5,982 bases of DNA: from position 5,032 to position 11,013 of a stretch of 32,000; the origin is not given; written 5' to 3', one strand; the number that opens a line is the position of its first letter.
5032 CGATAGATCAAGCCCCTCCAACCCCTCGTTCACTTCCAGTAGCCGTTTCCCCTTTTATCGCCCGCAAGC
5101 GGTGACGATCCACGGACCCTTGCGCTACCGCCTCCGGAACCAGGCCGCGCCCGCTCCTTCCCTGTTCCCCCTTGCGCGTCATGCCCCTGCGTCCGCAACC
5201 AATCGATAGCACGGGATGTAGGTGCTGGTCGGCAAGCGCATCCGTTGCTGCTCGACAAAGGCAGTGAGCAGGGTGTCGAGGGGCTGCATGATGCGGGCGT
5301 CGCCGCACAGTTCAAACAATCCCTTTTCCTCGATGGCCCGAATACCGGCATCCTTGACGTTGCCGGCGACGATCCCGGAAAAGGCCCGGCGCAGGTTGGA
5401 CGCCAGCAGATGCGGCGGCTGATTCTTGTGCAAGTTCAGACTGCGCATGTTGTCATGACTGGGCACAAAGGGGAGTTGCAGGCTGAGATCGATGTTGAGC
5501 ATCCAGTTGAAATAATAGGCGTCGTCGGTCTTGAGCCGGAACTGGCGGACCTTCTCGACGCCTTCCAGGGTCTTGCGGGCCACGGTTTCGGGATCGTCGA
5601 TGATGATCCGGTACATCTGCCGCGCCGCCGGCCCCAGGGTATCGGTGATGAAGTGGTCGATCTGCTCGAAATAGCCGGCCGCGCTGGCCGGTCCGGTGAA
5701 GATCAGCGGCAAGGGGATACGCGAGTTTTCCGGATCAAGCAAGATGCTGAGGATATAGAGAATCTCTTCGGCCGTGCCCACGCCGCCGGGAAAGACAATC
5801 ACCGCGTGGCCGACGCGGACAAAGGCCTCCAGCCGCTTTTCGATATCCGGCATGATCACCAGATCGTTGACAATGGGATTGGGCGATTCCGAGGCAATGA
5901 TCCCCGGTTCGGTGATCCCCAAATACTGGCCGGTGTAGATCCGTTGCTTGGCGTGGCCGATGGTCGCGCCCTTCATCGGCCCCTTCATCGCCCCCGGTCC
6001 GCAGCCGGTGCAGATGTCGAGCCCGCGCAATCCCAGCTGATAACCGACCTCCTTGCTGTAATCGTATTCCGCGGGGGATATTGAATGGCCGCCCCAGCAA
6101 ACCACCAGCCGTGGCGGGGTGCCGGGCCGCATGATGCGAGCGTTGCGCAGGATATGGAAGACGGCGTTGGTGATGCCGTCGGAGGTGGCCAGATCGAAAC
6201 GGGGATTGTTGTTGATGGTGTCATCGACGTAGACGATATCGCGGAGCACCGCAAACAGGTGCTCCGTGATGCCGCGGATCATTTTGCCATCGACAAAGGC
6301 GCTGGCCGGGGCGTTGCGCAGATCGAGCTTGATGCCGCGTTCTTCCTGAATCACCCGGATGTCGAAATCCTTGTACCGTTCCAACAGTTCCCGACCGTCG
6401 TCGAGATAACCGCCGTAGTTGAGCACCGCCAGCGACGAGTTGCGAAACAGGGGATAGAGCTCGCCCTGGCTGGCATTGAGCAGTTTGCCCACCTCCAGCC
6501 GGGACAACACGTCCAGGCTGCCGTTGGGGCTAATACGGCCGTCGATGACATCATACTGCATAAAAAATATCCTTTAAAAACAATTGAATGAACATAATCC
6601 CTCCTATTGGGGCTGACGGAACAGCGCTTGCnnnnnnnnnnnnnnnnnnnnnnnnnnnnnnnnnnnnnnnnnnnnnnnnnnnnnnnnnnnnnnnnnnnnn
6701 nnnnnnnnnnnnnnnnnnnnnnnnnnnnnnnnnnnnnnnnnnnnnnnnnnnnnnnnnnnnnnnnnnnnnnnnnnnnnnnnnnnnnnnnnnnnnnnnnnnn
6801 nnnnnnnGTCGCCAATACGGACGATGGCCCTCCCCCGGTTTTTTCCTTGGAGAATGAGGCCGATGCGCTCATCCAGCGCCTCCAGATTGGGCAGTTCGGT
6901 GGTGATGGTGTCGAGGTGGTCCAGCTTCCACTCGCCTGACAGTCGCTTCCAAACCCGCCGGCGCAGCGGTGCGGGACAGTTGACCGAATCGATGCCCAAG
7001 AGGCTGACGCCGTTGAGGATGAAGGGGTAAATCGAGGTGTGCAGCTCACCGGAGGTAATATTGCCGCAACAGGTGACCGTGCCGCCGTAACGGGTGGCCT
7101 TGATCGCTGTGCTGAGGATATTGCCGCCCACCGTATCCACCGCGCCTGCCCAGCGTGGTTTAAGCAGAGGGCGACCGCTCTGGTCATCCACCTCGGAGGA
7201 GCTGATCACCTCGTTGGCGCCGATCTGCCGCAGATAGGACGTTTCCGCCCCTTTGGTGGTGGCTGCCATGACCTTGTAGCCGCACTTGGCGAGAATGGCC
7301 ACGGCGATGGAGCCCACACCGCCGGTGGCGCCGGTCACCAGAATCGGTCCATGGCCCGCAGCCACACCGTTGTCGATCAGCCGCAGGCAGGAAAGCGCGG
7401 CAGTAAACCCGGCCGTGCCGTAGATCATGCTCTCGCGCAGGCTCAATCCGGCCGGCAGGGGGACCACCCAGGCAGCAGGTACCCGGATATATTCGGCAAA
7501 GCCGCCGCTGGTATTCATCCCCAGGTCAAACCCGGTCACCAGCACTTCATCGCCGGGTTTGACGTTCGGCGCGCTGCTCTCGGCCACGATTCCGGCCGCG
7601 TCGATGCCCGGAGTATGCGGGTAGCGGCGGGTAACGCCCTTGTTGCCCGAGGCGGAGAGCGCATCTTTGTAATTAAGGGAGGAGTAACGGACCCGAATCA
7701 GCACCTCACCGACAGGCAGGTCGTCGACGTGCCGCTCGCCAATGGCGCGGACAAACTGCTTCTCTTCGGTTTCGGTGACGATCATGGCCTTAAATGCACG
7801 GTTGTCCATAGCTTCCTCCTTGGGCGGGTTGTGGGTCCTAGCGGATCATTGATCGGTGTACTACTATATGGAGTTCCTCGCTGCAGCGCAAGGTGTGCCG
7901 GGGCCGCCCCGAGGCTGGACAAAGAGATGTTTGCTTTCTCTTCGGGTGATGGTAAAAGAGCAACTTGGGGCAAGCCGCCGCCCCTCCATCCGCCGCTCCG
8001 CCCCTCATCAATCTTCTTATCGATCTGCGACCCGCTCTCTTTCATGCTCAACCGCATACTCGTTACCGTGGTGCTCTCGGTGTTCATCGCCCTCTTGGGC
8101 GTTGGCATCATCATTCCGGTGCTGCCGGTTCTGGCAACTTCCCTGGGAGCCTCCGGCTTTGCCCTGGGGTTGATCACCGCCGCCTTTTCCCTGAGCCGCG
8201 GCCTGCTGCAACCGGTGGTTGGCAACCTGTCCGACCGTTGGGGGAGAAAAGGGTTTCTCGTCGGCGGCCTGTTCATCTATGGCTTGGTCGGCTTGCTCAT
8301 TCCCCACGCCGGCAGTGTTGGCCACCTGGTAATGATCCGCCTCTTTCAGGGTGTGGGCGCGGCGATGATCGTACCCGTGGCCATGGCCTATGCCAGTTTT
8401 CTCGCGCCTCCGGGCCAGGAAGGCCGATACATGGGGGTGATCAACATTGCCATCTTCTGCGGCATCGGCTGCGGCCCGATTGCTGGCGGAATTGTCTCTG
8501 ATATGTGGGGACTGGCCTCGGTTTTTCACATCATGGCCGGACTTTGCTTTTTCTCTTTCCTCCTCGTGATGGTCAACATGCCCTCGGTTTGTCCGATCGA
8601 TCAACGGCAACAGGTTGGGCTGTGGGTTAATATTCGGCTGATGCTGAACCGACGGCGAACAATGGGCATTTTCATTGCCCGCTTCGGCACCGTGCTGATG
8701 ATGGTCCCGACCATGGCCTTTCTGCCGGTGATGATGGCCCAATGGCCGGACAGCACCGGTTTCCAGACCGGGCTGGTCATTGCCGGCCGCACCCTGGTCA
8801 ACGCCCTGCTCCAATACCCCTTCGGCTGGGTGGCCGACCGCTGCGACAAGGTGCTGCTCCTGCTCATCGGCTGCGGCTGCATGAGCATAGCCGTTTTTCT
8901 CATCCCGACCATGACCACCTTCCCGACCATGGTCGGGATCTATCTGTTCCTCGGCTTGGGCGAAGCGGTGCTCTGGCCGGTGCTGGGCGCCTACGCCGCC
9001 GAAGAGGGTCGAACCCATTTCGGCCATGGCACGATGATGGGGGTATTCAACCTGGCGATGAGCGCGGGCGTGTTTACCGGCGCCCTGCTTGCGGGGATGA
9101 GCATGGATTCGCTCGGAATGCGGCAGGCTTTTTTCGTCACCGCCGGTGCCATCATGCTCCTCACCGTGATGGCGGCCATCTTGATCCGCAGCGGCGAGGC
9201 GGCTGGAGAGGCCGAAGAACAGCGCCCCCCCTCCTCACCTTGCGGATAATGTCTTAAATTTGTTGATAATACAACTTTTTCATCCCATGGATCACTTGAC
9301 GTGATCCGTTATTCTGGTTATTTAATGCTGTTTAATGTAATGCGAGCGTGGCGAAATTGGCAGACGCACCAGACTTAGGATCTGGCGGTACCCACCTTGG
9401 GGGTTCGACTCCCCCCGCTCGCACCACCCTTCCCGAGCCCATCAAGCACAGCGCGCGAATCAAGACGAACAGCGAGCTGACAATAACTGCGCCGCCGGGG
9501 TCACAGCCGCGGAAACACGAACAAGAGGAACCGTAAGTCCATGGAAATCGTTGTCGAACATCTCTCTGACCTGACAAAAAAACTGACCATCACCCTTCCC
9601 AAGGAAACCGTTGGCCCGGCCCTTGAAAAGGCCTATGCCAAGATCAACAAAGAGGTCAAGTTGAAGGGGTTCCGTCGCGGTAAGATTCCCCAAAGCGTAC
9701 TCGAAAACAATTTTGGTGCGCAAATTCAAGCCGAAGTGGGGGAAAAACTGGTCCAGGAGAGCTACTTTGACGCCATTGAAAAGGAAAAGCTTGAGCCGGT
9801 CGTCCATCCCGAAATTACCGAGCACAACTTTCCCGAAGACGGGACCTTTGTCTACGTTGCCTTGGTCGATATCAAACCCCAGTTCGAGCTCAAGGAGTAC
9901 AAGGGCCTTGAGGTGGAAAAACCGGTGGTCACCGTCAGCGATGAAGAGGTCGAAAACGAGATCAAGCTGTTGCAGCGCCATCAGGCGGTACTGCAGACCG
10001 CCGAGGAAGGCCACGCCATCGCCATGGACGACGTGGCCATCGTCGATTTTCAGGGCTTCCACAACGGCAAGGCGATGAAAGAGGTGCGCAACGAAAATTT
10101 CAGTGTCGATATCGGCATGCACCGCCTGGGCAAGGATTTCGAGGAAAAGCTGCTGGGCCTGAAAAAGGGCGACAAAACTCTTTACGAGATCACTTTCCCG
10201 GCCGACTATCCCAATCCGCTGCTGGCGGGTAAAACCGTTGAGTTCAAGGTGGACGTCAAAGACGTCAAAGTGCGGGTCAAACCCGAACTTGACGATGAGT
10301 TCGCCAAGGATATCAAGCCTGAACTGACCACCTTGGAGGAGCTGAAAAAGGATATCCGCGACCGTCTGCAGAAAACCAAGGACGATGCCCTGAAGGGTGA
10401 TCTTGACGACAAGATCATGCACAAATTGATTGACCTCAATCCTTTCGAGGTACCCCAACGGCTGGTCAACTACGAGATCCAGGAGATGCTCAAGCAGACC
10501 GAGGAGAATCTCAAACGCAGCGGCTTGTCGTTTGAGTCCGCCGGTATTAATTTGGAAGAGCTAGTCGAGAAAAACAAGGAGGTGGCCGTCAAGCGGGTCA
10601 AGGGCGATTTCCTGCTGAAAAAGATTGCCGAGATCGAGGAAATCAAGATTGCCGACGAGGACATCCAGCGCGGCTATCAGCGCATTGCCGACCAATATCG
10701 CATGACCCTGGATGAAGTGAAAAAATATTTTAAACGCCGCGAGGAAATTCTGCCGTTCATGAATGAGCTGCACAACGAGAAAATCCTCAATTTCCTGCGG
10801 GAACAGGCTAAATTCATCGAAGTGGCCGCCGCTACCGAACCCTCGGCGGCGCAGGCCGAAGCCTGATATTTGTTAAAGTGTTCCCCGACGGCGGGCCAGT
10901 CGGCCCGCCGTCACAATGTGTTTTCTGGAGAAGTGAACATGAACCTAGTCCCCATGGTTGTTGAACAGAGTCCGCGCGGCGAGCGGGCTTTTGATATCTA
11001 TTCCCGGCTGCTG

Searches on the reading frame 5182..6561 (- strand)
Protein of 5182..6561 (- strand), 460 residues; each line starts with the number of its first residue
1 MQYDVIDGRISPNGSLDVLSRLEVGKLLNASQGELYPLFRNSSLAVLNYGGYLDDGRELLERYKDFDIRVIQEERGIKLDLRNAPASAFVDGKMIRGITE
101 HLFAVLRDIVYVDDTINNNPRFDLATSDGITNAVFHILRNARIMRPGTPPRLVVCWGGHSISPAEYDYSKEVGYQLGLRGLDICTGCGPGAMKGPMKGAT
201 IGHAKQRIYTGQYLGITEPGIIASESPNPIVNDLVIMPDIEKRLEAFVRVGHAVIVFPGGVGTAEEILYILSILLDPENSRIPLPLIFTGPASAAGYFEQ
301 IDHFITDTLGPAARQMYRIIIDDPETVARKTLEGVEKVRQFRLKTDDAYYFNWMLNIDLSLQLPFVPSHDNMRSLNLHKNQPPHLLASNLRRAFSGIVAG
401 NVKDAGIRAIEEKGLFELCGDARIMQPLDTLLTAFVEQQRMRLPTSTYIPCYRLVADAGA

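Call 42: search_protein_families(library=pfam, proteins=[window:5182-6561:-], max_evalue=0.001)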
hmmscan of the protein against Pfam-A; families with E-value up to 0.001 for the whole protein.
window:5182-6561:- (460 aa): 4 families
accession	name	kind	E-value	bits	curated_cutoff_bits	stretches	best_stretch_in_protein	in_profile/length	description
PF11892.13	PpnN_C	-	1.1e-53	180.9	25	1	335-455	1-121/121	Pyrimidine/purine nucleotide monophosphate nucleosidase, C-terminal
PF14793.11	DUF4478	-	4.4e-45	152.6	25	1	9-115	2-108/109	Pyrimidine/purine nucleotide 5'-monophosphate nucleosidases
PF03641.19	Lysine_decarbox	-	4.8e-25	88.7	27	1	194-330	3-130/131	Possible lysine decarboxylase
PF18306.6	LDcluster4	-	2.2e-05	24.5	26.3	1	158-269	9-112/151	SLOG cluster4 family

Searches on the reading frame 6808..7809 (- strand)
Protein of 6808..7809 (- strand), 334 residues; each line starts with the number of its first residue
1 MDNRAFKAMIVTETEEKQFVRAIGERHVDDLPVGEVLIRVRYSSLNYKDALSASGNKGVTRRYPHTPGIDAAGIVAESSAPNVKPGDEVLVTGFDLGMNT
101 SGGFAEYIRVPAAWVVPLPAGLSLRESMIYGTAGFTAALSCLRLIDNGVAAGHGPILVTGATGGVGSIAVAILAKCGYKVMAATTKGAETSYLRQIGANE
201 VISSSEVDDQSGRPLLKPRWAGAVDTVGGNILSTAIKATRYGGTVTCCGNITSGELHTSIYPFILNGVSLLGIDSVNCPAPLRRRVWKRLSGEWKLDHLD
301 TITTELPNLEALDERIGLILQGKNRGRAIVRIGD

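Call 42: search_protein_families(library=pfam, proteins=[window:6808-7809:-], max_evalue=0.001)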
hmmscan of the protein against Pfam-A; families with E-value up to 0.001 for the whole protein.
window:6808-7809:- (334 aa): 2 families
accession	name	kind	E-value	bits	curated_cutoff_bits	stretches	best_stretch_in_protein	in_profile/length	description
PF08240.17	ADH_N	-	5.2e-16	59.2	23.5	1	34-119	3-103/104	Alcohol dehydrogenase GroES-like domain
PF00107.32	ADH_zinc_N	-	6.6e-15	55.7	31.8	1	164-279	1-117/129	Zinc-binding dehydrogenase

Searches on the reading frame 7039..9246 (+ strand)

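Call 12: search_protein_families(library=pfam, proteins=[window:7039-9246:+], max_evalue=0.001)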
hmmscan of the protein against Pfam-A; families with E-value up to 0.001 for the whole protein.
window:7039-9246:+ (736 aa): 2 families
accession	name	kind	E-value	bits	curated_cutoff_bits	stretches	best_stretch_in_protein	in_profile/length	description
PF07690.21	MFS_1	-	2.8e-51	174.9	33.4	2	345-565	2-228/347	Major Facilitator Superfamily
PF12832.13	MFS_1_like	-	1e-06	28.5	25.2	1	336-497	209-372/373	MFS_1 like family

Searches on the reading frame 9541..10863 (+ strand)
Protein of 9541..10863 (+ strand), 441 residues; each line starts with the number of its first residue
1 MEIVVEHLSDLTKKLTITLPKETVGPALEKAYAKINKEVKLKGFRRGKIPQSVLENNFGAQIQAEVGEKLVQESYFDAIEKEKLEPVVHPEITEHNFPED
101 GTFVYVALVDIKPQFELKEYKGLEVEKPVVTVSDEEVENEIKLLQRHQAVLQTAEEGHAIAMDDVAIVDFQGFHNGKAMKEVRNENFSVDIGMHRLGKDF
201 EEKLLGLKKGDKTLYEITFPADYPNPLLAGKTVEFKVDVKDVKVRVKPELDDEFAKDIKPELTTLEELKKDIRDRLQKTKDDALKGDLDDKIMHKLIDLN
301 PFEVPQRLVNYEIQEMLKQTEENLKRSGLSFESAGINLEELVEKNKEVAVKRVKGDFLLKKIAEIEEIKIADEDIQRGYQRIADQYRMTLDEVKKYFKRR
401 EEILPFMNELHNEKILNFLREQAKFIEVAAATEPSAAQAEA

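Call 12: search_protein_families(library=pfam, proteins=[window:9541-10863:+], max_evalue=0.001)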
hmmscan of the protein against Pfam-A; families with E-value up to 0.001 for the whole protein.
window:9541-10863:+ (441 aa): 3 families
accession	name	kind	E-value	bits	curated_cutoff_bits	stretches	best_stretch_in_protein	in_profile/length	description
PF05697.18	Trigger_N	-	4.7e-42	144.1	22.2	1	1-142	1-142/144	Bacterial trigger factor protein (TF)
PF05698.19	Trigger_C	-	3.3e-30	105.7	22.7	1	264-419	1-160/162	Bacterial trigger factor protein (TF) C-terminus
PF00254.34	FKBP_C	-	1.4e-07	32.2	21.1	1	162-239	7-93/94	FKBP-type peptidyl-prolyl cis-trans isomerase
